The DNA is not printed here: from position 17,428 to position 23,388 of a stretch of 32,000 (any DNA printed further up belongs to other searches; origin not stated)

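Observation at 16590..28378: Sec-dependent SpvB-RHS polymorphic-toxin locus with an orphan toxin/immunity array and no recognisable delivery machinery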

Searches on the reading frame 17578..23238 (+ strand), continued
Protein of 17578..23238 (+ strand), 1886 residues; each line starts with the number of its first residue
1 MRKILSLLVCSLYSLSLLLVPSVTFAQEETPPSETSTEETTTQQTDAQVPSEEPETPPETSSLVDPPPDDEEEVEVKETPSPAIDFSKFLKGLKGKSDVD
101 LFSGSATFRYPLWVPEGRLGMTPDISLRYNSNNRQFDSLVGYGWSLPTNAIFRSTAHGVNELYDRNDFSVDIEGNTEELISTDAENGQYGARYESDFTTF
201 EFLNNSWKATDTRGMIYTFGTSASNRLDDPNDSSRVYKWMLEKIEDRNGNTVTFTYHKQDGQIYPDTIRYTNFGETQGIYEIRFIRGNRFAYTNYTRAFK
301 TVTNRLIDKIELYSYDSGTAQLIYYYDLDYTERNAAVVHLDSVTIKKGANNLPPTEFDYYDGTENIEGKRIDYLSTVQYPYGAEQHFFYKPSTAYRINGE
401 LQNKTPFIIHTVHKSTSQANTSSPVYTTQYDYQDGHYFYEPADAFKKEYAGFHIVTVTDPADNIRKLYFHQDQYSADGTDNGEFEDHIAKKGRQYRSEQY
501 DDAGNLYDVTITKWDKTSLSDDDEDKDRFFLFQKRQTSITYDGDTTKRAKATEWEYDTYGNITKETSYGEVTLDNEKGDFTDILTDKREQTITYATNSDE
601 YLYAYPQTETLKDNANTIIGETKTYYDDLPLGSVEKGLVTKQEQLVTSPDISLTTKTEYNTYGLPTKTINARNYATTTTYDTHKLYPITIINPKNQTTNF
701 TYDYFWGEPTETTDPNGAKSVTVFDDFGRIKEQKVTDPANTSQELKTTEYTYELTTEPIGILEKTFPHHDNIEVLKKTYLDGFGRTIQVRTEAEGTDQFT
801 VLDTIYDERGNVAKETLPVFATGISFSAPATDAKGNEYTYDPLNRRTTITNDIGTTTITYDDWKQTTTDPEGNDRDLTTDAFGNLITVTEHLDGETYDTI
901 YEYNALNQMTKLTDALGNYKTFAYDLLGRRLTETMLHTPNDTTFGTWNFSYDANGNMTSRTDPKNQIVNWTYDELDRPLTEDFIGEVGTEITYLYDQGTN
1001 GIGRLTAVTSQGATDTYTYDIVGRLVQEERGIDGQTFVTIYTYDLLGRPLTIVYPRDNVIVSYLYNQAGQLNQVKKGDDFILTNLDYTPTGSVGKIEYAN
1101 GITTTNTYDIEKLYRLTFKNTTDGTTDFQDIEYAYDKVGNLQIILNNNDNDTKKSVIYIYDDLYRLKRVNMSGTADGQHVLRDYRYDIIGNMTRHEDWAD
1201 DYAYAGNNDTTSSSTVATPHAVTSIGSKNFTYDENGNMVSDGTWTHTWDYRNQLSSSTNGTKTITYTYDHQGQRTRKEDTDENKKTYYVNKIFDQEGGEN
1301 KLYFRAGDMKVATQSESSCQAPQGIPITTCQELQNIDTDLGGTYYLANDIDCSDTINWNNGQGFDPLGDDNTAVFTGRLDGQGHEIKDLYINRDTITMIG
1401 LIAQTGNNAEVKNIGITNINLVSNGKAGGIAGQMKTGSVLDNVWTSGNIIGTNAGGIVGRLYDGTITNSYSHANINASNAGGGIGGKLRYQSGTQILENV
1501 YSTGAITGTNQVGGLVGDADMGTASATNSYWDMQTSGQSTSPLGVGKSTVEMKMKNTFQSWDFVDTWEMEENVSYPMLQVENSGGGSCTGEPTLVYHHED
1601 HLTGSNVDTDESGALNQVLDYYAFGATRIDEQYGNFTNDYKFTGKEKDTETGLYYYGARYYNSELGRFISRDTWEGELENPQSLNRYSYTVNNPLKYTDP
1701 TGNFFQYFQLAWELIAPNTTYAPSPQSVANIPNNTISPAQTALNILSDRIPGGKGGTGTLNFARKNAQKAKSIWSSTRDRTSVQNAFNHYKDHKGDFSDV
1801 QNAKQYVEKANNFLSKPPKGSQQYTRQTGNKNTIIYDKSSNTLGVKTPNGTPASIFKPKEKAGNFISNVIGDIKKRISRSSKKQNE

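Call 36: predict_structure(alignment_id=A3)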
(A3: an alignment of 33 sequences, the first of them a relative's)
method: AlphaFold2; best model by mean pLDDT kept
length: 160 residues; sequences in the alignment: 33
mean_pLDDT: 78.3   pTM: 0.66
mean pLDDT of the five models: 78.3, 77.7, 76.3, 76.1, 75.4
residues with pLDDT >= 90: 60; 70-90: 47; 50-70: 43; < 50: 10
segments of 3 or more residues with pLDDT < 50: 75-80
pLDDT, mean of each block of 10 residues (from residue 1): 58 77 73 60 93 89 68 46 69 94 87 69 92 93 88 94
secondary structure, 60 per line:
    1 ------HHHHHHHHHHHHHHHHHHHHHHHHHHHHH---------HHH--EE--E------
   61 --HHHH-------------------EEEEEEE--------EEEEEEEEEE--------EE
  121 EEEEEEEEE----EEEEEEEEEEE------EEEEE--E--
elements in order: H7-35 H63-66 E86-92 E101-110 E119-129 E134-144 E151-155

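Call 38: search_protein_representatives(alignment_id=A3)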
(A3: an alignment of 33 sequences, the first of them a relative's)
Query: 33 sequences, 167 profile positions. Proteins with E-value up to 0.001 (for the whole library): 8669; up to 1e-10: 1964; up to 1e-30: 152. The best 150 are listed.
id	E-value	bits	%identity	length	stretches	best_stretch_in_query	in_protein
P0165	1.2e-55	204.2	-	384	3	54-165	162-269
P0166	2.2e-53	196.8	-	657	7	55-141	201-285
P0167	2.7e-53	196.5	-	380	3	9-165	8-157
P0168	2.8e-51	189.9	-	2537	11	66-143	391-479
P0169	1.5e-46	174.5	-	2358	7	100-141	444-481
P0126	3.4e-45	170.2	-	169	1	1-164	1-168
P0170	3.0e-44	167.1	-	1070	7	91-140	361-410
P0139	3.9e-44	166.7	-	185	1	1-161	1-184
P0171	5.1e-44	166.3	-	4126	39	101-119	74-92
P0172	6.7e-44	166.0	-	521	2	62-165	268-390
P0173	8.5e-44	165.6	-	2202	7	95-140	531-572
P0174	1.5e-43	164.8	-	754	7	74-140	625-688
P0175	5.6e-43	163.0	-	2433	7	92-140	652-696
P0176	1.6e-42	161.5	-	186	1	1-164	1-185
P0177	3.9e-42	160.2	-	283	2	11-165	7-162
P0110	1.9e-33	131.9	-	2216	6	91-140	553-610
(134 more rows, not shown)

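Call 46: fold_search(model_id=the predicted structure, library=pdb)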
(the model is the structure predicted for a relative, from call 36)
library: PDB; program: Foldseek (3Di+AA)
matches with E <= 10: 82; with E <= 0.001: 0
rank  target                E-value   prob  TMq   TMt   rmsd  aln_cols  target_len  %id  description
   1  2j98_B                8.6e-01  0.07  0.13  0.18  12.6        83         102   14  Human coronavirus 229E non structural protein 9 cys69ala mutant (Nsp9) (released 2007-11-27)
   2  3sze                  1.0e+00  0.03  0.12  0.03  11.9        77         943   10  Crystal structure of the passenger domain of the E. coli autotransporter EspP (released 2011-10-12)
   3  3vx7_B                1.1e+00  0.12  0.20  0.21   8.4        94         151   11  Crystal structure of Kluyveromyces marxianus Atg7NTD-Atg10 complex (released 2012-11-14)
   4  4x2v_B                1.1e+00  0.04  0.12  0.11  13.8        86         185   12  Crystal structure of the Murine Norovirus NS6 protease (inactive C139A mutant) with a C-terminal extension to include  (released 2015-02-18)
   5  7uqn                  1.3e+00  0.11  0.19  0.20  11.2        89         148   13  Pathogenesis related 10-10 noscapine complex (released 2023-03-01)
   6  8vo2                  1.3e+00  0.11  0.20  0.21  10.2        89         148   13  Pathogenesis related 10-10 C59S mutant (released 2024-10-23)
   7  4x2v_A                1.3e+00  0.04  0.14  0.13  12.9        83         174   13  Crystal structure of the Murine Norovirus NS6 protease (inactive C139A mutant) with a C-terminal extension to include  (released 2015-02-18)
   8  4in1                  1.5e+00  0.03  0.11  0.11  13.8        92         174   10  Structural Basis of Substrate Specificity and Protease Inhibition in Norwalk Virus (released 2013-02-20)
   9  7y1t_A                1.6e+00  0.02  0.10  0.05  18.1       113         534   12  Complex of integrin alphaV/beta8 and L-TGF-beta1 at a ratio of 1:2 (released 2022-08-31)
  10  8vo1                  1.8e+00  0.08  0.21  0.22  11.8       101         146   11  Pathogenesis related 10-10 C155S mutant (released 2024-10-23)
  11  4ash_B                2.0e+00  0.03  0.11  0.11  13.8        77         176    9  Crystal structure of the NS6 protease from murine norovirus 1 (released 2012-05-16)
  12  9dey_A                2.5e+00  0.04  0.14  0.13  12.0        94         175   14  Human norovirus GII.4 Sydney protease (released 2025-02-19)
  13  6b6i_E                2.5e+00  0.02  0.10  0.10  14.5        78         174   15  2.4A resolution structure of human Norovirus GII.4 protease (released 2018-10-03)
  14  9lbn_J                2.6e+00  0.02  0.13  0.15  15.6       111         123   17  The composite cryo-EM structure of the head-to-tail connector and head-proximal tail components of bacteriophage phiXa (released 2025-05-07)
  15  8vo3                  2.8e+00  0.06  0.19  0.21  10.7        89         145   15  Pathogenesis related 10-10 C59S mutant papaverine complex (released 2024-10-23)
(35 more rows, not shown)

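Call 47: find_encoding_contigs(protein=P0096, flank=6000, max_places=1)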
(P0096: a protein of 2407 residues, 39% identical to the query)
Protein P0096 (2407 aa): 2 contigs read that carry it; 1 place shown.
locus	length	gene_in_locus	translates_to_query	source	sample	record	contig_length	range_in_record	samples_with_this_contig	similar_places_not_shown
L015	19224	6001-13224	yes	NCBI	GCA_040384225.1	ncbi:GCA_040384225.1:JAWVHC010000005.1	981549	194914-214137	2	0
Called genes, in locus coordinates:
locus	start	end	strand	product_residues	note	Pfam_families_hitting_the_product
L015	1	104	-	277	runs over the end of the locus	PF13387:Lnb_N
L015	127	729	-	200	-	PF13489:Methyltransf_23 (weak), PF13847:Methyltransf_31, PF08241:Methyltransf_11 (weak), PF08242:Methyltransf_12, PF13649:Methyltransf_25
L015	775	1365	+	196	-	PF09335:VTT_dom (weak)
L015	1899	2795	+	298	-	PF13495:Phage_int_SAM_4 (weak), PF00589:Phage_integrase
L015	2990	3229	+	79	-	-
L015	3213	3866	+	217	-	PF02661:Fic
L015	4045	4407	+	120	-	-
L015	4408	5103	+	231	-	PF00227:Proteasome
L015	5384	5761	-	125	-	PF01978:TrmB (weak)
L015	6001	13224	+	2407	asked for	PF03534:SpvB (weak), PF13517:FG-GAP_3 (faint), PF05593:RHS_repeat (weak), PF13385:Laminin_G_3, PF25023:TEN_YD-shell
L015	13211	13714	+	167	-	-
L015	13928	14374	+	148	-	PF14106:DUF4279 (weak)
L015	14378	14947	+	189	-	-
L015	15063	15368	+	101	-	-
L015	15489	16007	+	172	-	-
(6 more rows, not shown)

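Call 48: find_encoding_contigs(protein=P0051, flank=6000, max_places=1)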
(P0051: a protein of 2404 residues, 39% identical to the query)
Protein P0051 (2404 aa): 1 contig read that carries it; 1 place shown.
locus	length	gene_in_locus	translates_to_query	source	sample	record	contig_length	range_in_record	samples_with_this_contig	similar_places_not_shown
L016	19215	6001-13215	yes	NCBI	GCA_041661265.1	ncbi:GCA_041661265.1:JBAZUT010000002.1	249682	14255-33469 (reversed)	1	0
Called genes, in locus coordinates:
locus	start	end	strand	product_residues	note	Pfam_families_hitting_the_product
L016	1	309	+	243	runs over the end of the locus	-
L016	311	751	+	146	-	PF00293:NUDIX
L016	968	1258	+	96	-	PF01541:GIY-YIG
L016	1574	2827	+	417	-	PF22807:TrAA12, PF23500:DUF7133 (faint), PF07995:GSDH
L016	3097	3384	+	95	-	PF01541:GIY-YIG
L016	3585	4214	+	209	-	PF09335:VTT_dom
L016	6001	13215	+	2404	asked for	PF03534:SpvB, PF01839:FG-GAP (faint), PF13517:FG-GAP_3, PF12256:TcdB_toxin_midN, PF05593:RHS_repeat, PF13385:Laminin_G_3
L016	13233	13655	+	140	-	PF15571:Imm44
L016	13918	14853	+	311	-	PF01797:Y1_Tnp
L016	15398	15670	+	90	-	-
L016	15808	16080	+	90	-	PF18905:DUF5661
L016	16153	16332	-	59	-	PF00830:Ribosomal_L28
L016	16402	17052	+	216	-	PF02163:Peptidase_M50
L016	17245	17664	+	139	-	PF00164:Ribosom_S12_S23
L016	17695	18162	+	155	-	PF00177:Ribosomal_S7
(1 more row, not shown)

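Call 49: find_encoding_contigs(protein=P0110, flank=6000, max_places=1)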
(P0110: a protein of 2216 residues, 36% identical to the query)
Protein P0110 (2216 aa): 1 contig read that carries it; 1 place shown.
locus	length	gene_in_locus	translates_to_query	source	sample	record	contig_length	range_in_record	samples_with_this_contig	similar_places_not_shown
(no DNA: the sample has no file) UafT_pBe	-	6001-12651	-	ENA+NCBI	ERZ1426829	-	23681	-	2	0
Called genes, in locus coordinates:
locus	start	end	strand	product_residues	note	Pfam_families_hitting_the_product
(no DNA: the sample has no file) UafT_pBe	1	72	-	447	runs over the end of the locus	PF24684:Vgb_lyase (faint), PF25021:TEN_NHL (weak), PF06739:SBBP (faint), PF25021:TEN_NHL, PF01436:NHL (weak), PF18962:Por_Secre_tail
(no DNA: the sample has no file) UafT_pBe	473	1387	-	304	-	PF08401:ArdcN, PF18818:MPTase-PolyVal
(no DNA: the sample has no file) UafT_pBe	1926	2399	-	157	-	-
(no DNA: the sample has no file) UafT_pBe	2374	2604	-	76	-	-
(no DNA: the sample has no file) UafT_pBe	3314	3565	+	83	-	-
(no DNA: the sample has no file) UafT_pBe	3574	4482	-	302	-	PF13495:Phage_int_SAM_4 (weak), PF00589:Phage_integrase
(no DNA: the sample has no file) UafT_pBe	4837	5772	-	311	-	PF13495:Phage_int_SAM_4 (weak), PF02899:Phage_int_SAM_1 (faint), PF00589:Phage_integrase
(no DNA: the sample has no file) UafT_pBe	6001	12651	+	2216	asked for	PF03534:SpvB, PF05593:RHS_repeat (faint), PF01839:FG-GAP (faint), PF13517:FG-GAP_3 (faint), PF25023:TEN_YD-shell (weak)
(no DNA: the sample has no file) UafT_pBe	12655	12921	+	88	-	-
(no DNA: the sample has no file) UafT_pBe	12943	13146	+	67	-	PF10049:DUF2283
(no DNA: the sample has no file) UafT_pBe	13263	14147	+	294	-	PF01939:NucS_C (weak)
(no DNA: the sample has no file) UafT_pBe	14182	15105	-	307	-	-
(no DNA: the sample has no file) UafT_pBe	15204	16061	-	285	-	PF04471:Mrr_cat, PF22722:NA-iREase1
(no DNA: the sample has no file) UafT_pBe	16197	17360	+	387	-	PF10412:TrwB_AAD_bind (faint), PF12696:TraG-D_C (weak)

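Call 53: find_encoding_contigs(protein=P0020, flank=8000, max_places=1)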
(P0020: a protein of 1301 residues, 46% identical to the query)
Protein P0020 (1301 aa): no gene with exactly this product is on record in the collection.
